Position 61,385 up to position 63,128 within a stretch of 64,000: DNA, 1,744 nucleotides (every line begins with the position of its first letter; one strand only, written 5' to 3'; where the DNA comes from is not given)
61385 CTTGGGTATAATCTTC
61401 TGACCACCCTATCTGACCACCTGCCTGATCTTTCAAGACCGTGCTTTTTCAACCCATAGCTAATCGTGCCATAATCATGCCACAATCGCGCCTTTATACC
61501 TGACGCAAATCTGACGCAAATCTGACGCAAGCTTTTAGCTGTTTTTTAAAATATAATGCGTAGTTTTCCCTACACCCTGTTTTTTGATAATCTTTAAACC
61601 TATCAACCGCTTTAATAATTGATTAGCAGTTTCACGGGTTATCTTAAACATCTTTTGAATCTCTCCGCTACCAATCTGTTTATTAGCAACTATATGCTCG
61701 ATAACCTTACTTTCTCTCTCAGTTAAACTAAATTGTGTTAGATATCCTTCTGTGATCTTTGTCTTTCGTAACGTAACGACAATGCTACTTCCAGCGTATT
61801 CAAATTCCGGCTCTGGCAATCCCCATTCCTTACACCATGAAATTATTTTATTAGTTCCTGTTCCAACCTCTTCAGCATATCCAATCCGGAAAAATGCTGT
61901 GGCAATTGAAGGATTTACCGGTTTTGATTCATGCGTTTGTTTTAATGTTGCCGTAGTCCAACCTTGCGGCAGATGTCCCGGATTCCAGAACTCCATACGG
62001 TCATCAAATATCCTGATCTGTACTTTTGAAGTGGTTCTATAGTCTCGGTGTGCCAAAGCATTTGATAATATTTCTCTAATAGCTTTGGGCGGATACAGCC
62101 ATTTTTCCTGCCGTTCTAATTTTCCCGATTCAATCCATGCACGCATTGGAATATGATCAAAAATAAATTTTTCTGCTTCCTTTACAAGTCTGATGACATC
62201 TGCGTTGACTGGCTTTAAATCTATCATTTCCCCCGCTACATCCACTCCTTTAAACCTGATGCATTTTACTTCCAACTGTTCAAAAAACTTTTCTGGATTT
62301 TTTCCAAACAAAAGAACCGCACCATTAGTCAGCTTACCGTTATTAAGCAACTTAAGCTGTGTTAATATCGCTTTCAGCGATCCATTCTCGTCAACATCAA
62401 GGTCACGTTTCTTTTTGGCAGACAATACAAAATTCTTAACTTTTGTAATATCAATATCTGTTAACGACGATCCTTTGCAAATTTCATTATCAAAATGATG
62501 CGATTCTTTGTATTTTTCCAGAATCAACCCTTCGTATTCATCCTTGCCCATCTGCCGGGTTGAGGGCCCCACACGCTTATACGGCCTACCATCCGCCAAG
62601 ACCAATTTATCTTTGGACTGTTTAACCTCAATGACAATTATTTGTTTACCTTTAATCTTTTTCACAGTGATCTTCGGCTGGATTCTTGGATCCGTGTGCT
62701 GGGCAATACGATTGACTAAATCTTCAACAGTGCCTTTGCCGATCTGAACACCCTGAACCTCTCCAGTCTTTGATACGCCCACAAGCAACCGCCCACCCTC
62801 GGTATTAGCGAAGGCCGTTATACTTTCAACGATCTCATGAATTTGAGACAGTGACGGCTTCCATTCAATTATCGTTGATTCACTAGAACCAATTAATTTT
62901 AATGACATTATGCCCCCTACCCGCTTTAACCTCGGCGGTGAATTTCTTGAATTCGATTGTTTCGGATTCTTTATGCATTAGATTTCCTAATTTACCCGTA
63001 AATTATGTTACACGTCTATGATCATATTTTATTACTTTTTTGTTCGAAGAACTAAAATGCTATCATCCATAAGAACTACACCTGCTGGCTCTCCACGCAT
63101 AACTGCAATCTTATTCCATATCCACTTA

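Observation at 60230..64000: AT-rich accessory island with plasmid-like features and candidate defence genes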

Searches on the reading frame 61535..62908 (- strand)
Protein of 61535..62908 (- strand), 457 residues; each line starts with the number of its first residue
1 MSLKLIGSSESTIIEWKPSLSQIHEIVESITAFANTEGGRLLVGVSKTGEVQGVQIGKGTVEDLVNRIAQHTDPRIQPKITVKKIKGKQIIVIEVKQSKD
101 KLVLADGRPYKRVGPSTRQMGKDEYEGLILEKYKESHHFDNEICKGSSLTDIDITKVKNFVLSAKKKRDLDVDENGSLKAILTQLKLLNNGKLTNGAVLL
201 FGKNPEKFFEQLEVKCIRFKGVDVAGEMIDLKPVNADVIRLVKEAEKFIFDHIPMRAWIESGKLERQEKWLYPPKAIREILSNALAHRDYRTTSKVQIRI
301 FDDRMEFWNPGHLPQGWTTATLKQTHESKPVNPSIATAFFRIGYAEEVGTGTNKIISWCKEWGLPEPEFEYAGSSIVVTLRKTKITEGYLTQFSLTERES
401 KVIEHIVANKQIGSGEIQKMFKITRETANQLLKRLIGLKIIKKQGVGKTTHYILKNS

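Call 3: search_protein_families(library=pfam, proteins=[window:61535-62908:-], max_evalue=0.01)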
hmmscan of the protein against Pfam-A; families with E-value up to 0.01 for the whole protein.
window:61535-62908:- (457 aa): 3 families
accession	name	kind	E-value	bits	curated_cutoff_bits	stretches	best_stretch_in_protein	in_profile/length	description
PF04326.19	SLFN_AlbA_2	-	3.9e-24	85.9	25.3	1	10-120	1-117/118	Schlafen, AlbA_2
PF13749.12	HATPase_c_4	-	1.2e-23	83.4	26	1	294-380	2-89/89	Putative ATP-dependent DNA helicase recG C-terminal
PF01978.25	TrmB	-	0.0098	16.2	25.6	0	391-445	2-56/68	Sugar-specific transcriptional regulator TrmB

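Call 4: search_protein_families(library=padloc, proteins=[window:61535-62908:-], max_evalue=0.01)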
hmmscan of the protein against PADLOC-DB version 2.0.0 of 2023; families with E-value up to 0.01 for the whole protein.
window:61535-62908:- (457 aa): 4 families
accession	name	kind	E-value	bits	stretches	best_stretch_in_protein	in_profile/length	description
PDLC02394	pAgo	-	2.5e-19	66.6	1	23-382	54-436/1121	-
PDLC02402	Aga_SIR2-PNTD1-PNTD2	-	2.4e-09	33.9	1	176-319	350-489/876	Class I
PDLC02418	Aga_SIR2-Kinase-PNTD1-PNTD2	-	5.8e-07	26.1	1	271-313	319-361/756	Class I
PDLC03963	SoFic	-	0.0013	16.1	1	392-454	291-351/361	-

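Call 8: find_encoding_contigs(protein=window:61535-62908:-, flank=10000, max_places=10)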
Protein window:61535-62908:- (457 aa): 1 contig read that carries it; 1 place shown.
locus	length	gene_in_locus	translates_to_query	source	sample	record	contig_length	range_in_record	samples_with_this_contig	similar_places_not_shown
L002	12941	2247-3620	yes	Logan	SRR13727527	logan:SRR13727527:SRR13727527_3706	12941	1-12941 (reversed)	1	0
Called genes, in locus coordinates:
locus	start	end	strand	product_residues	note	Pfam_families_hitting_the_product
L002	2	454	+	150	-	?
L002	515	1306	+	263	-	PF14355:Abi_C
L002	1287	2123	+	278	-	PF01582:TIR, PF13676:TIR_2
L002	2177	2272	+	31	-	-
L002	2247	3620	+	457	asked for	PF04326:SLFN_AlbA_2, PF13749:HATPase_c_4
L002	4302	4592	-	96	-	PF05016:ParE_toxin (weak)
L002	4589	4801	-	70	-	PF09720:Unstab_antitox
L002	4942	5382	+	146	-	-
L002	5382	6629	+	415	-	PF07690:MFS_1, PF13347:MFS_2 (weak)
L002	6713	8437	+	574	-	PF07244:POTRA (faint), PF08479:POTRA_2, PF03865:ShlB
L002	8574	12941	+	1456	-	?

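Call 13: search_protein_families(library=pfam, proteins=[L002:2-451:+, L002:515-1303:+, L002:1704-2120:+], max_evalue=1)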
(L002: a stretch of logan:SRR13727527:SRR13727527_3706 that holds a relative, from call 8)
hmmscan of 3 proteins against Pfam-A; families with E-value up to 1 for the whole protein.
L002:2-451:+ (150 aa): 1 family
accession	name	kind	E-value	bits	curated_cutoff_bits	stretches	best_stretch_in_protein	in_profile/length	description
PF13166.12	AAA_13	-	2.4e-08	33.6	36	1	9-125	602-708/713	AAA domain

L002:515-1303:+ (263 aa): 2 families
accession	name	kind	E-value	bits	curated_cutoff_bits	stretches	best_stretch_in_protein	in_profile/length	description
PF14355.11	Abi_C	-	3.4e-13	50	24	1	176-246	2-82/83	Abortive infection C-terminus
PF11367.14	Tail_completion_gp17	-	0.24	11.9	24.5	1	114-162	59-107/124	Tail completion protein gp17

L002:1704-2120:+ (139 aa): 0 families

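Call 14: search_protein_families(library=padloc, proteins=[L002:2-451:+, L002:515-1303:+, L002:1704-2120:+], max_evalue=1)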
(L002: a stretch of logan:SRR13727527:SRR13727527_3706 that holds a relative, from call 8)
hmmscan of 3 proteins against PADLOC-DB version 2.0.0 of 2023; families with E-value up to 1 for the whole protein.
L002:2-451:+ (150 aa): 3 families
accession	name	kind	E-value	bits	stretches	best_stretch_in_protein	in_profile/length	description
PDLC04894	PDC-S06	-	1e-17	62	1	3-143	602-737/740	-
PDLC04887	PDC-S06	-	1.7e-13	48.1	1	8-139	648-778/790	-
PDLC04896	PDC-S06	-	1e-08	32.3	1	7-139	598-726/732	-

L002:515-1303:+ (263 aa): 1 family
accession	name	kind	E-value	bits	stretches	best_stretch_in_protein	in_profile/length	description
PDLC00502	JetB1|JetB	-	0.0059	14.3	1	144-219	89-164/214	DUF4194 domain; MukE-like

L002:1704-2120:+ (139 aa): 0 families

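Call 26: find_homologous_proteins(query=window:61535-62908:-, max_evalue=1e-10)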
Query window:61535-62908:- (457 aa): 1264 proteins with E <= 1e-10 among 8000 candidates; the best 120 are listed.
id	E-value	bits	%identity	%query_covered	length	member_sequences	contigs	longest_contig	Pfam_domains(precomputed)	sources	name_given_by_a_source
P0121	2.0e-258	876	85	99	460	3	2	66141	PF13749.13,PF04326.20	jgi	-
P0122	8.5e-227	772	75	99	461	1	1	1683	PF13749.13,PF04326.20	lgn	-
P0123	1.1e-224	765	74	99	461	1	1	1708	PF13749.13,PF04326.20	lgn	-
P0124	7.1e-217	739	72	99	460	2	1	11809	PF13749.13,PF04326.20,PF08220.19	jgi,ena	-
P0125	1.0e-216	738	71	98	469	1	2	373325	PF13749.13,PF04326.20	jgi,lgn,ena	-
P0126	3.5e-207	707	69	99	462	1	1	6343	PF13749.13,PF04326.20,PF08220.19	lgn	-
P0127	8.0e-203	693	66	99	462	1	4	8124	PF13749.13,PF04326.20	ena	-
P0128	7.0e-202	689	68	98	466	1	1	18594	PF13749.13,PF04326.20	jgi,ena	jgi:ATP-dependent DNA helicase RecG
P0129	2.7e-189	648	62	99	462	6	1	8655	PF13749.13,PF04326.20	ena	-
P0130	9.2e-188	643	64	97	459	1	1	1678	PF08279.19,PF13749.13,PF04326.20,PF08220.19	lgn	-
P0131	1.8e-187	642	62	99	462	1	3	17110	PF13749.13,PF04326.20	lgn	-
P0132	6.1e-185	634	61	99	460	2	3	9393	PF13749.13,PF04326.20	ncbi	-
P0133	7.3e-183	627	62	97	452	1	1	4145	PF08279.19,PF13749.13,PF04326.20,PF08220.19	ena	-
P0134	2.1e-182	625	62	98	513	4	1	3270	PF13749.13,PF04326.20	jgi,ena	-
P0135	1.1e-180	620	61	99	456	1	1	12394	PF13749.13,PF04326.20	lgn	-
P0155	4.7e-170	585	68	84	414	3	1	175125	PF13749.13,PF04326.20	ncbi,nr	ncbi:MAG: ATP-binding protein [Candidatus Omnitrophota bacterium]|nr:ATP-binding protein [Candidatus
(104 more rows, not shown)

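Call 27: find_homologous_proteins(query=L002:515-1303:+, max_evalue=0.00001)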
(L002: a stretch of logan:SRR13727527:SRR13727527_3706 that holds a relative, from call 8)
Query L002:515-1303:+ (263 aa): 3638 proteins with E <= 0.00001 among 4229 candidates; the best 120 are listed.
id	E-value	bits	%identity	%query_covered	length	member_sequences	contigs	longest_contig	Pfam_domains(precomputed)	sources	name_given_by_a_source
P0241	3.5e-170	582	100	100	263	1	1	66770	PF14355.13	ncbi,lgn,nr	ncbi:MAG: abortive infection family protein [Candidatus Omnitrophota bacterium]|nr:abortive infectio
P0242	3.0e-113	395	72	95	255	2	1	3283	PF14355.13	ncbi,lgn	-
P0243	1.1e-112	394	70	98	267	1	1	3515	PF14355.13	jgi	jgi:hypothetical protein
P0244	7.0e-107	375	68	98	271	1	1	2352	PF14355.13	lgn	-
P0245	4.2e-106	372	67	95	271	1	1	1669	PF14355.13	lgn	-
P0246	5.7e-106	372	67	98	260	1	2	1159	PF14355.13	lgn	-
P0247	1.3e-105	370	68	98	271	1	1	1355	PF14355.13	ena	-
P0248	5.8e-105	368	67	98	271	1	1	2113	PF14355.13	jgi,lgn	-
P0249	4.1e-104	365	67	94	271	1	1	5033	PF14355.13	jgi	jgi:hypothetical protein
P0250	8.3e-104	364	67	97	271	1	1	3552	PF14355.13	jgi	jgi:Abortive infection C-terminus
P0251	8.4e-104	364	68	94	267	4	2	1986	PF14355.13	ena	-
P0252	1.9e-103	363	65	95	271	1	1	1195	PF14355.13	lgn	-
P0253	5.9e-103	362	65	98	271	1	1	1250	PF14355.13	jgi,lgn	jgi:hypothetical protein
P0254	8.5e-103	361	66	98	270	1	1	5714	PF14355.13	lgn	-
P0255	1.9e-102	360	66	93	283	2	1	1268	PF14355.13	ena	-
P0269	3.1e-100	353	61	98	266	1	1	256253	PF14355.13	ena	-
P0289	1.3e-98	348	63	95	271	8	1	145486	PF14355.13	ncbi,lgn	-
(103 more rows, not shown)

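Call 30: find_encoding_contigs(protein=P0121, flank=6000, max_places=3)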
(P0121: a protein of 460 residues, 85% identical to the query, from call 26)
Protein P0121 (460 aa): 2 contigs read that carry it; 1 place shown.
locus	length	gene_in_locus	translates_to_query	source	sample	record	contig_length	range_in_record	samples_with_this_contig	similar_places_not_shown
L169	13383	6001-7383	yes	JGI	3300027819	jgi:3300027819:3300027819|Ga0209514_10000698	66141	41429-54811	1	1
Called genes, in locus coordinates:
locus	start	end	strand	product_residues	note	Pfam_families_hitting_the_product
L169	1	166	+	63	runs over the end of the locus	-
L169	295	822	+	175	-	PF01812:5-FTHF_cyc-lig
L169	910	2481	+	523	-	PF12072:RNase_Y_N, PF00013:KH_1, PF01966:HD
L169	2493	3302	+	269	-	PF00149:Metallophos (weak), PF13277:YmdB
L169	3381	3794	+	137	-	PF07238:PilZ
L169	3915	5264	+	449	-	PF00749:tRNA-synt_1c, PF19269:Anticodon_2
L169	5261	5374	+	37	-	-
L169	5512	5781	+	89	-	-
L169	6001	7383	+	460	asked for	PF04326:SLFN_AlbA_2, PF13749:HATPase_c_4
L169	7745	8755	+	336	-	-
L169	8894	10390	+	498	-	PF02810:SEC-C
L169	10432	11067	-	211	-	PF09335:VTT_dom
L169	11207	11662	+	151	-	PF01471:PG_binding_1, PF09374:PG_binding_3 (faint)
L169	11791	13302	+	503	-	PF00209:SNF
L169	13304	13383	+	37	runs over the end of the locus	-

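Call 31: find_encoding_contigs(protein=P0269, flank=6000, max_places=3)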
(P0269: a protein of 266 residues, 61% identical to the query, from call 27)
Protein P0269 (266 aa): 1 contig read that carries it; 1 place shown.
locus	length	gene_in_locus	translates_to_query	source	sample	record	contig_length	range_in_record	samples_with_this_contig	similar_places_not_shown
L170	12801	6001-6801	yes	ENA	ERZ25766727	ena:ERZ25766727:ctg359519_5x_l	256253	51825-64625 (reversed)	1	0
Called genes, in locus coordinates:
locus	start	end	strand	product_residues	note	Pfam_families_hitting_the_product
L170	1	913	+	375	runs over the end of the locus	PF00589:Phage_integrase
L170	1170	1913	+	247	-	PF13442:Cytochrome_CBB3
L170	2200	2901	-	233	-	PF13610:DDE_Tnp_IS240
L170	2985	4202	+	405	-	PF00365:PFK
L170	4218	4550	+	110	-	PF00069:Pkinase, PF07714:PK_Tyr_Ser-Thr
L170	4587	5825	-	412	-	PF14690:Zn_ribbon_ISL3, PF13542:HTH_Tnp_ISL3 (faint), PF01610:DDE_Tnp_ISL3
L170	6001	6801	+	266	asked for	PF14355:Abi_C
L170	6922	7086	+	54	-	-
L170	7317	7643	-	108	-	PF07883:Cupin_2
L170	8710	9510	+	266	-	PF08401:ArdcN, PF06114:Peptidase_M78 (weak)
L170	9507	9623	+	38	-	-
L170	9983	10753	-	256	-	PF01695:IstB_IS21, PF00308:Bac_DnaA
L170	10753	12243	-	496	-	PF22483:Mu-transpos_C_2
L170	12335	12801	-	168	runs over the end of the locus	-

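Call 32: find_encoding_contigs(protein=P0289, flank=6000, max_places=3)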
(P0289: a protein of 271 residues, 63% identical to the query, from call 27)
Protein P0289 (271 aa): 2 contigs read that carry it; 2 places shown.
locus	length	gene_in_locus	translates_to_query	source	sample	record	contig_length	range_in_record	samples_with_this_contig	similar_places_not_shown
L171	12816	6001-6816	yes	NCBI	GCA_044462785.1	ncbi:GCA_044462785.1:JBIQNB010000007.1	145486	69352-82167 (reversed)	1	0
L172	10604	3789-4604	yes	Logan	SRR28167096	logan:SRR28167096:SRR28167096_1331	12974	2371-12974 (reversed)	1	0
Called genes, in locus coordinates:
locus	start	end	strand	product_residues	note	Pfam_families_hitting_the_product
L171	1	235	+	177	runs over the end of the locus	PF01337:Barstar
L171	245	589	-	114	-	-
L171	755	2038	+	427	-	PF00202:Aminotran_3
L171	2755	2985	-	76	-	-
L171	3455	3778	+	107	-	PF00565:SNase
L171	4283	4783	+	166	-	-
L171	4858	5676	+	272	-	-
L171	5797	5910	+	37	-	-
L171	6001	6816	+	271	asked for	PF14355:Abi_C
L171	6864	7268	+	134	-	-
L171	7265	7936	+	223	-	-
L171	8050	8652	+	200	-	PF12464:Mac, PF00132:Hexapep, PF14602:Hexapep_2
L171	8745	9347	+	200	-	PF13673:Acetyltransf_10, PF00583:Acetyltransf_1, PF13508:Acetyltransf_7, PF13527:Acetyltransf_9 (weak)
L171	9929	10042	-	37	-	-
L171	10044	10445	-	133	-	PF13279:4HBT_2, PF03061:4HBT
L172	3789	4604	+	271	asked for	PF14355:Abi_C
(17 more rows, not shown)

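Call 40: search_protein_families(library=ncbifam, proteins=[window:61535-62905:-, L002:515-1303:+, L002:2-451:+], max_evalue=0.01)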
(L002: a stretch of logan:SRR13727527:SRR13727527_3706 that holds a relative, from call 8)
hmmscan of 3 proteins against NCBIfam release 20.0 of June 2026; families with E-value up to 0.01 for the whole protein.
window:61535-62905:- (456 aa): 2 families
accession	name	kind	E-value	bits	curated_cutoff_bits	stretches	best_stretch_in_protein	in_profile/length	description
NF053606.1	Sta1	subfamily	0.00053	20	80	1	381-443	5-67/100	Sta1 family transcriptional regulator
NF040939.2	trans_reg_lrs14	equivalog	0.0012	18.8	90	1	382-443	7-69/103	Lrs14 family HTH-type transcriptional regulator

L002:515-1303:+ (263 aa): 0 families

L002:2-451:+ (150 aa): 0 families

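Call 62: find_related_loci(query=A7, collection=viral_contigs, flank=5000)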
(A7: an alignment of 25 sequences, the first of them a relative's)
Query A7 (263 aa) in viral_contigs; peptide patterns used: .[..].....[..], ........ (x = any residue, [..] = any of these).
30 stretches matched a pattern; 1 encode a relative of the query (tblastn E <= 1e-3); 1 distinct loci.
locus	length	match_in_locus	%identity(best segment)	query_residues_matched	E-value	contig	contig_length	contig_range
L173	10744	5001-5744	58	1-248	2e-101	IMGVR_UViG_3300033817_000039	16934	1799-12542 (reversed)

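Call 63: find_related_loci(query=A6, collection=viral_contigs, flank=5000)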
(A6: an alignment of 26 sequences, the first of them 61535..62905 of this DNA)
Query A6 (456 aa) in viral_contigs; peptide patterns used: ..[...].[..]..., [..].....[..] (x = any residue, [..] = any of these).
105 stretches matched a pattern, but none encodes a relative of the query by tblastn (E <= 1e-3).

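Call 65: find_encoding_contigs(protein=P0125, flank=6000, max_places=3)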
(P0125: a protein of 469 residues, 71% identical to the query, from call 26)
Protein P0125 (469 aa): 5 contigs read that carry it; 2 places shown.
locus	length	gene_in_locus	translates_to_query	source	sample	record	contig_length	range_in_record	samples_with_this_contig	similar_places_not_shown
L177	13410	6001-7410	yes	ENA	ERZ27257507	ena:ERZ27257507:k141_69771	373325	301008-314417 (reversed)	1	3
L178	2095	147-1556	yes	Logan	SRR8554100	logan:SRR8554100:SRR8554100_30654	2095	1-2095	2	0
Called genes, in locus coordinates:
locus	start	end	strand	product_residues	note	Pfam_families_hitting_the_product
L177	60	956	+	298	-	PF01565:FAD_binding_4, PF02873:MurB_C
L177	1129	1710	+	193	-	PF02563:Poly_export, PF10531:SLBB, PF22461:SLBB_2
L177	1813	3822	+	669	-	PF02706:Wzz, PF13807:GNVR, PF10609:ParA, PF01656:CbiA, PF13614:AAA_31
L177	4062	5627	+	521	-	PF04932:Wzy_C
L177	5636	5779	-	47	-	-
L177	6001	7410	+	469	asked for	PF04326:SLFN_AlbA_2, PF13749:HATPase_c_4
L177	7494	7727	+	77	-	PF05635:23S_rRNA_IVP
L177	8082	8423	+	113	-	PF05973:Gp49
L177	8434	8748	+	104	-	PF12844:HTH_19 (weak), PF13443:HTH_26 (weak), PF01381:HTH_3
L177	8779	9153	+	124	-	PF05635:23S_rRNA_IVP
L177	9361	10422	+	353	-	PF01370:Epimerase, PF02719:Polysacc_synt_2 (weak), PF04321:RmlD_sub_bind (weak), PF16363:GDP_Man_Dehyd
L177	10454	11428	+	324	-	PF01073:3Beta_HSD, PF01370:Epimerase, PF02719:Polysacc_synt_2 (faint), PF16363:GDP_Man_Dehyd, PF13460:NAD_binding_10 (faint)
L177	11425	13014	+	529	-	PF01943:Polysacc_synt, PF13440:Polysacc_synt_3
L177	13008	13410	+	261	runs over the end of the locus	PF05575:V_cholerae_RfbT (weak), PF02475:TRM5-TYW2_MTfase, PF01135:PCMT, PF05050:Methyltransf_21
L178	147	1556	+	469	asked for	PF04326:SLFN_AlbA_2, PF13749:HATPase_c_4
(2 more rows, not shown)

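Call 71: find_encoding_contigs(protein=P0155, flank=5000, max_places=3)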
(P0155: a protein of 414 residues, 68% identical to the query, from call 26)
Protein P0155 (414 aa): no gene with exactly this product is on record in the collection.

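Call 93: find_encoding_contigs(protein=P0242, flank=5000, max_places=4)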
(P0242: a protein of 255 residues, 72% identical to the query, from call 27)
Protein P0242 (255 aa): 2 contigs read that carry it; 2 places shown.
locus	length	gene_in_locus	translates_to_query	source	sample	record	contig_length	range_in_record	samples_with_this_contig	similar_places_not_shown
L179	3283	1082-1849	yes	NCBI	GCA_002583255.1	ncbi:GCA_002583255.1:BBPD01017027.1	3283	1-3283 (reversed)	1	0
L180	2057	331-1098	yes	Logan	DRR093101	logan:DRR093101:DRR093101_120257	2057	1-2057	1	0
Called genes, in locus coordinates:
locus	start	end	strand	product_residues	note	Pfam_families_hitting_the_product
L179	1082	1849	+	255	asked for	PF14355:Abi_C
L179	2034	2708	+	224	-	PF24698:DUF7662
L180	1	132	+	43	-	?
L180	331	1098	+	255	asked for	PF14355:Abi_C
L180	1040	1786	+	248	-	PF24698:DUF7662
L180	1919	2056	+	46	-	?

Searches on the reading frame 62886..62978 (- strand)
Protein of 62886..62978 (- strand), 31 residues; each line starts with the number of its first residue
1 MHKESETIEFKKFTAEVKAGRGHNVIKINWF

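Call 106: search_protein_families(library=pfam, proteins=[window:62886-62978:-], max_evalue=10)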
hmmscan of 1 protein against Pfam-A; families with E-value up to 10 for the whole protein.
seq(31 aa): 0 families
